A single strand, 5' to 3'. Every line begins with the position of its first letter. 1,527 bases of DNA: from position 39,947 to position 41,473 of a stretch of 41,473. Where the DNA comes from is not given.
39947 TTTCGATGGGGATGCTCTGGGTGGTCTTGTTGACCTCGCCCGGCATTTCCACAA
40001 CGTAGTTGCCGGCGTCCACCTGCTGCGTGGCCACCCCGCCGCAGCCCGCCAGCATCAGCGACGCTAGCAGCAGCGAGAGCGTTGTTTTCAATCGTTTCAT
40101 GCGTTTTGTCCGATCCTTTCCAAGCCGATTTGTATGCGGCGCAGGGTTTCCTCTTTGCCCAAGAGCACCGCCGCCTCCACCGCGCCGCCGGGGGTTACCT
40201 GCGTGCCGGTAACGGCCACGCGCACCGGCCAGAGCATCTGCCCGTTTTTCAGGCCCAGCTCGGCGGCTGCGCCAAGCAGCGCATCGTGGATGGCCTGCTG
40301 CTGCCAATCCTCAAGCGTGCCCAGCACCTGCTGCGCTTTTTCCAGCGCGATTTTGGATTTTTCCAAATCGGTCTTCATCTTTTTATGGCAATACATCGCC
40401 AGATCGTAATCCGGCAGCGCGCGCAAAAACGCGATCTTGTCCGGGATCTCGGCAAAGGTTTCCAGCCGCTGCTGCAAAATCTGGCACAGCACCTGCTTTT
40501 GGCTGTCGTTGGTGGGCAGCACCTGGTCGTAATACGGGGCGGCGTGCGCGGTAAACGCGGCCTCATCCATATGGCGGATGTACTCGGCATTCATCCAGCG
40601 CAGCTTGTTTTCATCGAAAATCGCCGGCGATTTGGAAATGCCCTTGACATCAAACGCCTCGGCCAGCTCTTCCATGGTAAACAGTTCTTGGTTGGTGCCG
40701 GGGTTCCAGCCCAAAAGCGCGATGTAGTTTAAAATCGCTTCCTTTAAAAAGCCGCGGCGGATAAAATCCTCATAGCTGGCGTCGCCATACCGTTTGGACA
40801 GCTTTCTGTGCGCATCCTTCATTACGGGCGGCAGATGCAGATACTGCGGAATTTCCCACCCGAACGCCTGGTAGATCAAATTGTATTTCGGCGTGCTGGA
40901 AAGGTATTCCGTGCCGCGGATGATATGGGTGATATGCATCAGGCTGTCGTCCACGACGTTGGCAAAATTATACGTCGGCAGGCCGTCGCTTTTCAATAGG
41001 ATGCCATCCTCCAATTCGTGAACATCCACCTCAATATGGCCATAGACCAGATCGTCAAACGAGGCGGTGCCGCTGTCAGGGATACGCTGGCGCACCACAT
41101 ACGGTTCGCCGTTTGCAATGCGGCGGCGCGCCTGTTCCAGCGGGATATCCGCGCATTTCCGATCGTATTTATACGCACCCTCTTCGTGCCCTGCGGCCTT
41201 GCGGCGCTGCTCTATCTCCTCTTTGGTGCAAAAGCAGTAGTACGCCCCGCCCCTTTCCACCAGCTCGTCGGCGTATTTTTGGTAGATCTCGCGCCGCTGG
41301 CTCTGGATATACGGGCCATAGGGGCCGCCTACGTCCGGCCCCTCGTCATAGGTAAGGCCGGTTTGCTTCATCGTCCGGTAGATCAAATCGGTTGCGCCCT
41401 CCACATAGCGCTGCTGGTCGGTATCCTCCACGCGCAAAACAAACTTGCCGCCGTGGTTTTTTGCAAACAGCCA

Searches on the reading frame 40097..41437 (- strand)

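Call 24: search_protein_families(library=pfam, proteins=[window:40097-41437:-], max_evalue=0.00001)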
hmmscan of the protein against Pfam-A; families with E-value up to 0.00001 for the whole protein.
window:40097-41437:- (446 aa): 2 families
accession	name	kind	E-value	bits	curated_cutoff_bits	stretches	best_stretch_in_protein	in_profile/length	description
PF00749.27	tRNA-synt_1c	-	3.7e-80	269.6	23.4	1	1-281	38-314/314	tRNA synthetases class I (E and Q), catalytic domain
PF19269.4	Anticodon_2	-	4.5e-40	137.7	23.6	1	295-438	2-140/141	Anticodon binding domain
